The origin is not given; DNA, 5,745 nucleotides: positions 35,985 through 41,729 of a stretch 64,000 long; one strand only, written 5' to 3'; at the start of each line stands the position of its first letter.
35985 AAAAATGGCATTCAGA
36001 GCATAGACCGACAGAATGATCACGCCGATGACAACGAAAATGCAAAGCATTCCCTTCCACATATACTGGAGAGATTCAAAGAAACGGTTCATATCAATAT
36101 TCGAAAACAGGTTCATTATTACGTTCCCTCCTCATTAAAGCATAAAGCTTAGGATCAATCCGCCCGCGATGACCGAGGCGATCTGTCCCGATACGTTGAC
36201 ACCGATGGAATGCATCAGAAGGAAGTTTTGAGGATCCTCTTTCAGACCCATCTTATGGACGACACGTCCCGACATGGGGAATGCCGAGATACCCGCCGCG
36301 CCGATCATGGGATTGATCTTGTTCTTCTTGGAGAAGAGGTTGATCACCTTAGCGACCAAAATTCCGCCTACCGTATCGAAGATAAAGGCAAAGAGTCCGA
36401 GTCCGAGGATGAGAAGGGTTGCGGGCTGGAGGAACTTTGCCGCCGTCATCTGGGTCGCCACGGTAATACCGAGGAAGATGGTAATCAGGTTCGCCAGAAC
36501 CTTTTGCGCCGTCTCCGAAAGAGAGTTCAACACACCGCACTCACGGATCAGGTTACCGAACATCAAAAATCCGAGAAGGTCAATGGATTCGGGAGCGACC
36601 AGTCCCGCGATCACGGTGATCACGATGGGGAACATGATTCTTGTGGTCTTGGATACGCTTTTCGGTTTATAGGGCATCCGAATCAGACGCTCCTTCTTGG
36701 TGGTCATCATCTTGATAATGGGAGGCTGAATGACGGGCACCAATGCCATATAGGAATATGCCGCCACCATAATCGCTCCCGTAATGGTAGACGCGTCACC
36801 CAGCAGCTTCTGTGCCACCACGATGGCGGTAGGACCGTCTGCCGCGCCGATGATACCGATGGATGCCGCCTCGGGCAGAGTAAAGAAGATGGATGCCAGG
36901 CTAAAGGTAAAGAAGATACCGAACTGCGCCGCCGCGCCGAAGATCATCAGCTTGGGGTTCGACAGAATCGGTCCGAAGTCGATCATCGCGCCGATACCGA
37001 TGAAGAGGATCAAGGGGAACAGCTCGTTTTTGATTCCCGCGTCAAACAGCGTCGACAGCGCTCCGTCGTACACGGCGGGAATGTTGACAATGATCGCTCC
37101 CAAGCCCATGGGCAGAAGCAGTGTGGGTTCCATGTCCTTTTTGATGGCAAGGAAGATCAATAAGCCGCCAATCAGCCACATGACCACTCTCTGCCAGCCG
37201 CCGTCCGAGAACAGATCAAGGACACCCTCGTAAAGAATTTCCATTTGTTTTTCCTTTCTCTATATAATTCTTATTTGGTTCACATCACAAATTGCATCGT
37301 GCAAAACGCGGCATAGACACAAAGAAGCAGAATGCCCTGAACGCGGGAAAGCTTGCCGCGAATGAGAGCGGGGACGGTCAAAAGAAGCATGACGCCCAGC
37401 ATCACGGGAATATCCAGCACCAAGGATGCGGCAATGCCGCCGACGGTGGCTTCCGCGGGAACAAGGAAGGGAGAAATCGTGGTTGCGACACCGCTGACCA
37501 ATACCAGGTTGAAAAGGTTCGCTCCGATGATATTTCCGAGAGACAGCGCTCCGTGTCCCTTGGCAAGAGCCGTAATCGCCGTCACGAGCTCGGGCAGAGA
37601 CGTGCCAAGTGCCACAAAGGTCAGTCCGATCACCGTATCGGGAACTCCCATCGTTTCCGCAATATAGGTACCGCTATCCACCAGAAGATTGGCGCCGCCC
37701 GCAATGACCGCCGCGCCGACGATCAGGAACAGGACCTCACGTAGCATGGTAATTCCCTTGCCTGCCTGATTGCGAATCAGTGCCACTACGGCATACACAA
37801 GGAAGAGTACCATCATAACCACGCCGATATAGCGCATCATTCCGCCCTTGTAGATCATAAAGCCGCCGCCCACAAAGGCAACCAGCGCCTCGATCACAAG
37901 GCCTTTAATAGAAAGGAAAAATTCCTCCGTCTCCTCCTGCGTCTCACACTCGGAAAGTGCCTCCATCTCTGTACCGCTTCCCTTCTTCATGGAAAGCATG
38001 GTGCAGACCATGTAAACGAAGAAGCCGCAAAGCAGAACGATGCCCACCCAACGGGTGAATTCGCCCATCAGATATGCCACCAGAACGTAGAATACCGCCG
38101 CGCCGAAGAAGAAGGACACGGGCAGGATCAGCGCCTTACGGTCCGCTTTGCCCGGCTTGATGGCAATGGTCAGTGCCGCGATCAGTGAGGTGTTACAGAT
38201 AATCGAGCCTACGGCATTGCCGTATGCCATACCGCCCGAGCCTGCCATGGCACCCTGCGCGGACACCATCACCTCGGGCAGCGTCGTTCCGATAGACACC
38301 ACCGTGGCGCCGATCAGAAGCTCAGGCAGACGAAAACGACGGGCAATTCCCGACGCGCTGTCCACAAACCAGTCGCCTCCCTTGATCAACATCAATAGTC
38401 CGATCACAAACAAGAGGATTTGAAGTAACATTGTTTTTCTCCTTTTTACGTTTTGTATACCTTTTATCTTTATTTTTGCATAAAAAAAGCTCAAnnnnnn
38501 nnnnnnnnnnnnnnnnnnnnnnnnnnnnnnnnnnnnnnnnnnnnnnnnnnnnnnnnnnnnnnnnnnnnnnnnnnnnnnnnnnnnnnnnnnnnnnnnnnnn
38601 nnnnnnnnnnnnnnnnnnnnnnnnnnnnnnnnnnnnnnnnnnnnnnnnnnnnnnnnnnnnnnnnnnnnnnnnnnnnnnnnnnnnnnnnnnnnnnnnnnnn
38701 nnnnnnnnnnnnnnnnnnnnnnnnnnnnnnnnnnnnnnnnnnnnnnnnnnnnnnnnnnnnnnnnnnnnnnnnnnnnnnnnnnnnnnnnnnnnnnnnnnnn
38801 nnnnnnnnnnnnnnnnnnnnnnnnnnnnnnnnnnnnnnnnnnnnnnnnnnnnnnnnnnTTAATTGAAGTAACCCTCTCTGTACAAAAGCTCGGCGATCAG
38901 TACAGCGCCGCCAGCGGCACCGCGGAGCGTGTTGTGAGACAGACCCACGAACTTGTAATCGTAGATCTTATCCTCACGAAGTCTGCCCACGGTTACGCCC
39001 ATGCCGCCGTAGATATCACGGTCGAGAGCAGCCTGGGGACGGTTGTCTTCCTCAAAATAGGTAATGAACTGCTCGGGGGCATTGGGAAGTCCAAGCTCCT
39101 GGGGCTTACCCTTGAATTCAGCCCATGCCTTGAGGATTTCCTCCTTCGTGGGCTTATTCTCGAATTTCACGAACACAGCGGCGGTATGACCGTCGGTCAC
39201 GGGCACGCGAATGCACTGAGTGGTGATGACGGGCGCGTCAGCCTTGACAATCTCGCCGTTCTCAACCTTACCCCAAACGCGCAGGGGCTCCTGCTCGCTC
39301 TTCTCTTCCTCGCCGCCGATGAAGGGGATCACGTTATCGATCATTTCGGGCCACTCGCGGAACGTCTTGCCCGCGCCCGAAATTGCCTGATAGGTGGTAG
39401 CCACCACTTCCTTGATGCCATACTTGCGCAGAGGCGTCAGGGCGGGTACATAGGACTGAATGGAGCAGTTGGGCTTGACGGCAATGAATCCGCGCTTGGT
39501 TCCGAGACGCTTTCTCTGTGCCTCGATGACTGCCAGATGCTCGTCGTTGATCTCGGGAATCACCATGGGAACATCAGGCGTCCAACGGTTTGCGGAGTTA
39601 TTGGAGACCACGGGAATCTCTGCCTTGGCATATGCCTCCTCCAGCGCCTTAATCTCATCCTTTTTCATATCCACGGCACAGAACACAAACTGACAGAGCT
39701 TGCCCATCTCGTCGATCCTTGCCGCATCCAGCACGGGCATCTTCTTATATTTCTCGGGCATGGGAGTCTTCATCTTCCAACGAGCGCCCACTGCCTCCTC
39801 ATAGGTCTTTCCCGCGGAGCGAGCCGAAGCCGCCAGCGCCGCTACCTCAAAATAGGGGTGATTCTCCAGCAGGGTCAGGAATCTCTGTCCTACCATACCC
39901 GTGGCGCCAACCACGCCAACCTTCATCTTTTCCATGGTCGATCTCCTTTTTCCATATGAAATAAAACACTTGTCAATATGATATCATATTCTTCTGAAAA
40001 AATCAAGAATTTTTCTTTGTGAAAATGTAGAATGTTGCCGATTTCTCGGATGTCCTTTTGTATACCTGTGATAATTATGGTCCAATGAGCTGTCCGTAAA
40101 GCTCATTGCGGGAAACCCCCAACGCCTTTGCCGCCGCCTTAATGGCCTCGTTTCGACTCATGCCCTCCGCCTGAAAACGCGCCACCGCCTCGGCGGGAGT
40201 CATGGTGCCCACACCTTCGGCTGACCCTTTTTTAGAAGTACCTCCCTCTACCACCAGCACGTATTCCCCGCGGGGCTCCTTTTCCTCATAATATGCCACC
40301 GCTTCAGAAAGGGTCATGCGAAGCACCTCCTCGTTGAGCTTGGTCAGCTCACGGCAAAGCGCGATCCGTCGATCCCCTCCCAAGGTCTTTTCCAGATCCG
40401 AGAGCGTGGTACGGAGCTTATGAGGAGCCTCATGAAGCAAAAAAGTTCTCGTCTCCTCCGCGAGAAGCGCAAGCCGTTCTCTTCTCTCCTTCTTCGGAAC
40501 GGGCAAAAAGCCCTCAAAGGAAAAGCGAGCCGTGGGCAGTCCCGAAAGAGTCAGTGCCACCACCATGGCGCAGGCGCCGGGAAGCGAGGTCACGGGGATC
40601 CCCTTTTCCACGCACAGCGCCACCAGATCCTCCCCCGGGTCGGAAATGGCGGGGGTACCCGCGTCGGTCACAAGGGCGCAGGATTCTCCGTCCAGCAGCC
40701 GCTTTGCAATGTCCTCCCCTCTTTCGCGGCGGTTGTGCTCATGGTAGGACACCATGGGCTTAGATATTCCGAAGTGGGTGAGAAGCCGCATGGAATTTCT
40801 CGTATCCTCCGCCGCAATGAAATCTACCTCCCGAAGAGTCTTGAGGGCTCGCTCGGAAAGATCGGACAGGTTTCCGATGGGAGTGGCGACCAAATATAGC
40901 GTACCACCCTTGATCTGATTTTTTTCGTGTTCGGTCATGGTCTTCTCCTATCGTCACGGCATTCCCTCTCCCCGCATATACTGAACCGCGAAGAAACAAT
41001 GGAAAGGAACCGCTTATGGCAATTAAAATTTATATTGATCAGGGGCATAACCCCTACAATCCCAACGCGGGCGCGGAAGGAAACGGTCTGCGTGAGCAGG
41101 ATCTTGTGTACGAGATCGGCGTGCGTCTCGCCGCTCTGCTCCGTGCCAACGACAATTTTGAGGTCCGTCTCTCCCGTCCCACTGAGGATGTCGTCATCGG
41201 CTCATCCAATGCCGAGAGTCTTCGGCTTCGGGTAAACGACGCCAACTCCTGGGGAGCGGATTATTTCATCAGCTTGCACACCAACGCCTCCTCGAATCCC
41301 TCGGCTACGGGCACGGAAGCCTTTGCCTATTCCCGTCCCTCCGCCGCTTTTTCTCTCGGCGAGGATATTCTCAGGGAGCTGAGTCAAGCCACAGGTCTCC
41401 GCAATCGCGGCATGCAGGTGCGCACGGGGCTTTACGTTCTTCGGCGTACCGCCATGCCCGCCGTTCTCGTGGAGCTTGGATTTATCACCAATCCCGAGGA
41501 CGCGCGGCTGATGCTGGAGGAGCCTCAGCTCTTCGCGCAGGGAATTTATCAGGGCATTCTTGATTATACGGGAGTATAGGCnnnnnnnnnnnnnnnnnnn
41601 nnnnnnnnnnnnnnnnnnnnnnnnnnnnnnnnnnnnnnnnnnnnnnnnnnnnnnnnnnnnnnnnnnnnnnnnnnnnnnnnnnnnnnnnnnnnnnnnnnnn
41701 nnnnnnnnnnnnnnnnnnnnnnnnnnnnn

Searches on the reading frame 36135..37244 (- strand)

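Call 32: search_protein_families(library=pfam, proteins=[window:36135-37244:-])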
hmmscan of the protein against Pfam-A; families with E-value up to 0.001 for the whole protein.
window:36135-37244:- (369 aa): 1 family
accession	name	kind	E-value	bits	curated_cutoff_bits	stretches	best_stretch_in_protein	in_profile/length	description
PF03977.18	OAD_beta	-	6.2e-147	489.6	31.6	1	18-367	1-348/349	Na+-transporting oxaloacetate decarboxylase beta subunit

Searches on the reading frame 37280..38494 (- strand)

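Call 32: search_protein_families(library=pfam, proteins=[window:37280-38494:-])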
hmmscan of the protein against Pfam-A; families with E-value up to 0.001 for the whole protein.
window:37280-38494:- (404 aa): 1 family
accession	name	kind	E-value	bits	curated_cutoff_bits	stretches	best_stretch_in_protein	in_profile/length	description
PF01699.29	Na_Ca_ex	-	5.4e-61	205.4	24.9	2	254-402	3-150/151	Sodium/calcium exchanger protein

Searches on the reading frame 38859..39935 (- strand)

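Call 32: search_protein_families(library=pfam, proteins=[window:38859-39935:-])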
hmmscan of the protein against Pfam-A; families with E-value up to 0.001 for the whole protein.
window:38859-39935:- (358 aa): 3 families
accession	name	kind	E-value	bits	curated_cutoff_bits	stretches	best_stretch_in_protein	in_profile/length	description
PF02774.23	Semialdhyde_dhC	-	2e-31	110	26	1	166-337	1-183/184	Semialdehyde dehydrogenase, dimerisation domain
PF01118.30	Semialdhyde_dh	-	4.3e-30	105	26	1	5-135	1-119/121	Semialdehyde dehydrogenase, NAD binding domain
PF01113.26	DapB_N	-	0.00052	20.5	25.6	0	4-63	1-61/124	Dihydrodipicolinate reductase, N-terminus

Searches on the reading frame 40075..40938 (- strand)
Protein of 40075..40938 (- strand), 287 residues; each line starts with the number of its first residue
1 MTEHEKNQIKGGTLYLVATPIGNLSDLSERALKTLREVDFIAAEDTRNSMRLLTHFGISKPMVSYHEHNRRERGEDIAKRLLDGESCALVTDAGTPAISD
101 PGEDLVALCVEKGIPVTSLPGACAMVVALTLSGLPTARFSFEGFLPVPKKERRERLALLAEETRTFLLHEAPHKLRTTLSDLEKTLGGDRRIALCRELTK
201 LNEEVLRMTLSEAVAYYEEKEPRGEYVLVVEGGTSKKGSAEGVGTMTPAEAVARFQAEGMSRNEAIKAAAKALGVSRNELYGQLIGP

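Call 32: search_protein_families(library=pfam, proteins=[window:40075-40938:-])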
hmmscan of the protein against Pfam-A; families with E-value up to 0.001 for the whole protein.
window:40075-40938:- (287 aa): 1 family
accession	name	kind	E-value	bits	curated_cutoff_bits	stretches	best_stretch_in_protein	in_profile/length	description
PF00590.25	TP_methylase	-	2.7e-30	106.4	27.8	1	13-213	1-211/212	Tetrapyrrole (Corrin/Porphyrin) Methylases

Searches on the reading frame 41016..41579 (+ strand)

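Call 32: search_protein_families(library=pfam, proteins=[window:41016-41579:+])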
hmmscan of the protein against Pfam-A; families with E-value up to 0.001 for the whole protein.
window:41016-41579:+ (187 aa): 1 family
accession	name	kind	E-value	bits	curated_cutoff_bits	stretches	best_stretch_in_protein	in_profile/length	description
PF01520.23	Amidase_3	-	3.9e-40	138.2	27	1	5-182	1-173/174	N-acetylmuramoyl-L-alanine amidase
